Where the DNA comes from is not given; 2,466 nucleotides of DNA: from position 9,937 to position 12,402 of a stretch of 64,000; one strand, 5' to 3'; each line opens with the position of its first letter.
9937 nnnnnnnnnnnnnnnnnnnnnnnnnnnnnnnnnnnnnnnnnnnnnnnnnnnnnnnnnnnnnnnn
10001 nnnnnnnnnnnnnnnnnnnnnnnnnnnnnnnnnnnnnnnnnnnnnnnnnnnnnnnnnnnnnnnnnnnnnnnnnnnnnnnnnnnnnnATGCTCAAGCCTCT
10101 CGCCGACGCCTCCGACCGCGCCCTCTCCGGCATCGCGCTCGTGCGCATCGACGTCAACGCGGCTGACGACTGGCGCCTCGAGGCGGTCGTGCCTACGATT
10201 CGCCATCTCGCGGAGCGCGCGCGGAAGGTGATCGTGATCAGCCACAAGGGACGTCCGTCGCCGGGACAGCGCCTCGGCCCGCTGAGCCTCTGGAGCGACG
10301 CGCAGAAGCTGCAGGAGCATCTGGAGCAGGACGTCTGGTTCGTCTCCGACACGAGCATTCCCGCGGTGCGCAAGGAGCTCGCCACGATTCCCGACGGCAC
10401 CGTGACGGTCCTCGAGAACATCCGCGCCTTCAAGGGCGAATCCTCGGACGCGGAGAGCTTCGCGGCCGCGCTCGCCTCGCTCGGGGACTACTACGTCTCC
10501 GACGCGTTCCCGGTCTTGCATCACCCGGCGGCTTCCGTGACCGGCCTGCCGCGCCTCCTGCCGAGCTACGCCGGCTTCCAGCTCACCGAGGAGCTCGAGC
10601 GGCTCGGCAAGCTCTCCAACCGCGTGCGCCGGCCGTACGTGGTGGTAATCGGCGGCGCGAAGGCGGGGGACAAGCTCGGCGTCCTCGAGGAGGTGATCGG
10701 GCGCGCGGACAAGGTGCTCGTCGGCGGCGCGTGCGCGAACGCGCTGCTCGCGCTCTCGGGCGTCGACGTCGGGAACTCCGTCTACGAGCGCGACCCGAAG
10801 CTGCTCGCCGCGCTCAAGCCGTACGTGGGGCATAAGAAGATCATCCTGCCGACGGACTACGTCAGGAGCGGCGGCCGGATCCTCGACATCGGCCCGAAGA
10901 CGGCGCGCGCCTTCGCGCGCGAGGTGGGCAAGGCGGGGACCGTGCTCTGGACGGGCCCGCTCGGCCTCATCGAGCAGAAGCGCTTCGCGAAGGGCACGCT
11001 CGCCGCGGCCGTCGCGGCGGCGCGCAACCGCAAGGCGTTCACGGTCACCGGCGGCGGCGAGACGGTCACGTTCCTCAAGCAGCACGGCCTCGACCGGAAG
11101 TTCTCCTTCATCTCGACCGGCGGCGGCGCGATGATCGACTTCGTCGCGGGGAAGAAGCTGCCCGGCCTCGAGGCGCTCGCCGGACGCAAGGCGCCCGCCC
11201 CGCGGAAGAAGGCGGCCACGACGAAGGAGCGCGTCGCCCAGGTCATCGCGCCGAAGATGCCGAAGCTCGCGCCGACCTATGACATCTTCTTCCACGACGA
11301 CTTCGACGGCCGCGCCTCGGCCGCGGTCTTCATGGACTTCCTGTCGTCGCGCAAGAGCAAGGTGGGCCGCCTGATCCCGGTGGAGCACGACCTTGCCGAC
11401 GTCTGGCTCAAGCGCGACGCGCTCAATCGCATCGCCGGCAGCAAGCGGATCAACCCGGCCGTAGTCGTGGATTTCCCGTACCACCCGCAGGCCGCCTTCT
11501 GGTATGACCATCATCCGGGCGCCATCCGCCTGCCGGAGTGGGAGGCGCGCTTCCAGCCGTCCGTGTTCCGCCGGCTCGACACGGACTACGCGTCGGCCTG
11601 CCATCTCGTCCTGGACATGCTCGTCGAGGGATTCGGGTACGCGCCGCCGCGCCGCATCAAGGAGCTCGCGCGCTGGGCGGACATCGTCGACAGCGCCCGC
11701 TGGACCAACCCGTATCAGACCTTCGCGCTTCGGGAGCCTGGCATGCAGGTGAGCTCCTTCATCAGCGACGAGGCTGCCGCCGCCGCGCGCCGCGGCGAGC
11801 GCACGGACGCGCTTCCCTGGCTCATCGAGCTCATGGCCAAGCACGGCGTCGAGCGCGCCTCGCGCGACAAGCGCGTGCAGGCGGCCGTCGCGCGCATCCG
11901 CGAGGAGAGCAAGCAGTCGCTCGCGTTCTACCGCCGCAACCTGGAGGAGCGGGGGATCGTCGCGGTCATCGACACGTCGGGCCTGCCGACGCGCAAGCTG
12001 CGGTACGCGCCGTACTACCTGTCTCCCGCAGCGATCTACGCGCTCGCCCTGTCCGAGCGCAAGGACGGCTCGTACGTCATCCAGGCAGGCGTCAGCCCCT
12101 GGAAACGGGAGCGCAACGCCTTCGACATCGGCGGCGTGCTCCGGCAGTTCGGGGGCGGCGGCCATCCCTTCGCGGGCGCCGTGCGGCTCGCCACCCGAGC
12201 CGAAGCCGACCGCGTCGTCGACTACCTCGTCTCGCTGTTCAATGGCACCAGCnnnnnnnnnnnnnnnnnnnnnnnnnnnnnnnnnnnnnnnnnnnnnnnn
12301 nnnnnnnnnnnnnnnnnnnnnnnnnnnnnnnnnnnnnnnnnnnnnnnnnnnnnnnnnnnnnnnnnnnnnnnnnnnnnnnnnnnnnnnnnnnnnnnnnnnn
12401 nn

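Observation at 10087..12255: In-frame fusion of complete phosphoglycerate kinase with a complete DHH/DHHA1 (NrnA-like) phosphoesterase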

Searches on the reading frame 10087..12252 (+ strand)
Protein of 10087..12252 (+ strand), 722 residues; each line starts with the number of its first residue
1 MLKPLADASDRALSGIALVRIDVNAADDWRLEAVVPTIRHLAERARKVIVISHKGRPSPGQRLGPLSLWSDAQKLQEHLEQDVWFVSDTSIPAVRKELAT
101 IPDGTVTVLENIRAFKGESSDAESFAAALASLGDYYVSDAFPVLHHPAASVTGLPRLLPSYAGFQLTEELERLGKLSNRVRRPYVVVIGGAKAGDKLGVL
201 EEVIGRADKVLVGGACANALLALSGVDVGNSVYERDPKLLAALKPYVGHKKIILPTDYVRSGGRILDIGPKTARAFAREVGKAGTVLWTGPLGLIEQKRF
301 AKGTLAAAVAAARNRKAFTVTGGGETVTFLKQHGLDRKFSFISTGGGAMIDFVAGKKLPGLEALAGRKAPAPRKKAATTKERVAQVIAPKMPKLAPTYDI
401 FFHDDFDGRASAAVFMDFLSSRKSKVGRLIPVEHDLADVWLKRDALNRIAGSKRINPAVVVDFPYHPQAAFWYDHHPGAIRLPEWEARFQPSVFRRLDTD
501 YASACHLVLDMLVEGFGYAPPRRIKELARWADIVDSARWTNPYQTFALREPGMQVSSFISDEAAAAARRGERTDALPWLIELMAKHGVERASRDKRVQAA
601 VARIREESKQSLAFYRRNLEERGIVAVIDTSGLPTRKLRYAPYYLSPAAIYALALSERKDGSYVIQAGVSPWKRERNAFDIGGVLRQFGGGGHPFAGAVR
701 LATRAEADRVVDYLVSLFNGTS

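Call 3: search_protein_families(library=pfam, proteins=[window:10087-12252:+], max_evalue=0.1)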
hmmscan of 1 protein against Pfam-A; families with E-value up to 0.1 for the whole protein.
window:10087-12252:+ (722 aa): 2 families
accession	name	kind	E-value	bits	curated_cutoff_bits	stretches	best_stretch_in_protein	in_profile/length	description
PF00162.24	PGK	-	2e-91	307.3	27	1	24-356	18-379/379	Phosphoglycerate kinase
PF02272.25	DHHA1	-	0.0031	18.4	25.9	1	655-714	36-96/102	DHHA1 domain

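Call 4: search_protein_families(library=ncbifam, proteins=[window:10087-12252:+], max_evalue=0.1)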
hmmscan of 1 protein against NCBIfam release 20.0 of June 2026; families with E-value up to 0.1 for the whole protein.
window:10087-12252:+ (722 aa): 1 family
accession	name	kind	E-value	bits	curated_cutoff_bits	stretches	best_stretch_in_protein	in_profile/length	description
NF010569.0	PRK13962.1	equivalog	6.1e-84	282.4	883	2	24-236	31-242/645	bifunctional phosphoglycerate kinase/triosephosphate isomerase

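Call 8: find_encoding_contigs(protein=window:10087-12252:+, flank=5000, max_places=6)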
Protein window:10087-12252:+ (722 aa): 2 contigs read that carry it; 1 place shown.
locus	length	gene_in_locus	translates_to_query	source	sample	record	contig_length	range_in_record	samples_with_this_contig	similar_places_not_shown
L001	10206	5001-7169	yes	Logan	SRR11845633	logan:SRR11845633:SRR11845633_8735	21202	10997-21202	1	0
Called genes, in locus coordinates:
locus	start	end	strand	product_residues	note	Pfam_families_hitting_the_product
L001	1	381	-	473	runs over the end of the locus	PF13231:PMT_2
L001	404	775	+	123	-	-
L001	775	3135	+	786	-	PF26449:DUF8128, PF01935:DUF87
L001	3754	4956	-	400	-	PF01266:DAO (faint), PF05834:Lycopene_cycl (faint), PF07992:Pyr_redox_2, PF13450:NAD_binding_8 (faint), PF13454:NAD_binding_9 (faint), PF00070:Pyr_redox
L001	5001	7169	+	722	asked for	PF00162:PGK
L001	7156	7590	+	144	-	PF00075:RNase_H, PF13456:RVT_3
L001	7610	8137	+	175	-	-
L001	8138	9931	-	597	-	PF13231:PMT_2 (weak)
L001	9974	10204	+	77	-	?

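Call 10: list_cluster_members(proteins=[window:10087-12252:+])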
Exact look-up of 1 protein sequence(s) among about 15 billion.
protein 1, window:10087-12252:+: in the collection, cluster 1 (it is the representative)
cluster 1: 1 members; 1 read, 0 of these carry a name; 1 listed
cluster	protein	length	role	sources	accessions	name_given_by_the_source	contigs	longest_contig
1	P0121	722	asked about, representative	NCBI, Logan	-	-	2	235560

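Call 31: search_protein_representatives(protein=window:10087-12252:+)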
Query: 722 residues. Proteins with E-value up to 0.001 (for the whole library): 15303; up to 1e-10: 8368; up to 1e-30: 2873. The best 150 are listed.
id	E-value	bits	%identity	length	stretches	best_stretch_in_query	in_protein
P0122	0.0e+00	1088.6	67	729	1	1-721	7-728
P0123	1.5e-106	373.9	40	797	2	26-365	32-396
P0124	5.5e-98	345.6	49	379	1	4-365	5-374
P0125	1.1e-94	334.6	46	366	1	6-364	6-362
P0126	2.9e-94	333.3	33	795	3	25-367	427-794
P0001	7.5e-85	302.2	45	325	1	397-720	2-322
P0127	1.1e-83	298.3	45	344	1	2-364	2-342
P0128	5.1e-79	282.9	43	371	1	8-364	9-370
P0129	4.6e-78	279.7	45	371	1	25-365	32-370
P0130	4.1e-77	276.6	43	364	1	17-364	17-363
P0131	6.2e-77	276.0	45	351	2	5-223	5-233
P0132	3.0e-76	273.7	43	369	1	17-365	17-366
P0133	7.7e-75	269.1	40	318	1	398-719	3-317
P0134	1.4e-74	268.2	42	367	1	1-364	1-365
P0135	2.2e-74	267.6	42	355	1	15-364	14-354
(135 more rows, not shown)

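Call 34: find_encoding_contigs(protein=P0122, flank=6000, max_places=6)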
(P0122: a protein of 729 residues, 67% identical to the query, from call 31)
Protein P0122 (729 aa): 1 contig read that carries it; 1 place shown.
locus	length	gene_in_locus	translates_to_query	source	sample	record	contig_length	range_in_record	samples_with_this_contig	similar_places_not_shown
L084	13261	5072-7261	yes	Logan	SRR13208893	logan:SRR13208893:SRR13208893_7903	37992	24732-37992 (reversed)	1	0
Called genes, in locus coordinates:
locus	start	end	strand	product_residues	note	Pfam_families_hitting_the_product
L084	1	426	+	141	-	?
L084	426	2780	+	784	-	PF26449:DUF8128, PF01935:DUF87, PF10412:TrwB_AAD_bind (faint), PF12696:TraG-D_C (faint)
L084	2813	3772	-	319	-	PF00899:ThiF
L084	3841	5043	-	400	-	PF05834:Lycopene_cycl (faint), PF07992:Pyr_redox_2, PF13454:NAD_binding_9 (faint), PF00070:Pyr_redox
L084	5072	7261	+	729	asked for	PF00162:PGK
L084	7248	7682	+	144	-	PF00075:RNase_H, PF13456:RVT_3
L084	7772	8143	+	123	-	-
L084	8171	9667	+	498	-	-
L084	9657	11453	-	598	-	PF13231:PMT_2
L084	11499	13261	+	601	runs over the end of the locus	PF13196:DUF4012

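Call 72: predict_structure(alignment_id=A4)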
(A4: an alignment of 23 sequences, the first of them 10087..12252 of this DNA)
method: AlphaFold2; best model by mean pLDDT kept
length: 722 residues; sequences in the alignment: 23
mean_pLDDT: 73.6   pTM: 0.52
mean pLDDT of the five models: 73.6, 72.6, 71.4, 70.7, 69.1
residues with pLDDT >= 90: 292; 70-90: 138; 50-70: 126; < 50: 166
segments of 3 or more residues with pLDDT < 50: 1-14, 23-27, 54-69, 88-91, 103-178, 294-299, 342-348, 357-389
pLDDT, mean of each block of 10 residues (from residue 1): 32 53 50 63 63 43 38 59 53 51 47 38 42 32 33 33 35 47 77 66 83 81 77 67 88 79 64 88 82 46 77 78 61 66 48 48 35 36 41 89 97 98 96 87 92 89 95 93 93 94 96 94 97 89 91 96 90 93 98 98 96 97 97 93 95 96 96 87 93 92 97 95 60
secondary structure, 60 per line:
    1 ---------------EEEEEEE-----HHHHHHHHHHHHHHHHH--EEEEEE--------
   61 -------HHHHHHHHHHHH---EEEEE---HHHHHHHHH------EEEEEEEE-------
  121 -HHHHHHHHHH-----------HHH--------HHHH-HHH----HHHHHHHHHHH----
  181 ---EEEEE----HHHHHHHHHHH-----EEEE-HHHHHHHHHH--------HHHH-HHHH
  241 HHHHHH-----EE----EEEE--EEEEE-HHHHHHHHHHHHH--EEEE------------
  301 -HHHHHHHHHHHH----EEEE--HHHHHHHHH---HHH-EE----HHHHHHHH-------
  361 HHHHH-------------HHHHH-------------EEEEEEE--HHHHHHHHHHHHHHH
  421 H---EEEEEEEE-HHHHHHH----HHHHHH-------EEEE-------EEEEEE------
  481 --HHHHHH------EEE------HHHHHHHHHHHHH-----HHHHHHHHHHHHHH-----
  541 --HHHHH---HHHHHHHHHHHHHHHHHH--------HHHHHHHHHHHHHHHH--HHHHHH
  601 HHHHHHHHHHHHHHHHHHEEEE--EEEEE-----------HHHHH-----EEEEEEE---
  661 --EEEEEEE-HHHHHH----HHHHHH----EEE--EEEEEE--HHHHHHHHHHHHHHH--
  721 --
elements in order (helices of 4 or more, strands of 3 or more residues): E16-22 H28-44 E47-52 H68-79 E83-87 H91-99 E106-113 H122-131 H154-157 H166-176 E184-188 H193-203 E209-212 H214-223 H232-235 H237-246 E258-261 E264-268 H270-282 E285-288 H302-313 E318-321 H324-332 H346-353 H361-365 H379-383 E397-403 H406-421 E425-432 H434-440 H445-450 E458-461 E469-474 H483-488 E495-497 H504-516 H522-535 H543-547 H551-568 H577-592 H595-618 E619-622 E625-629 H641-645 E651-657 E663-669 H671-676 H681-686 E691-693 E696-701 H704-718
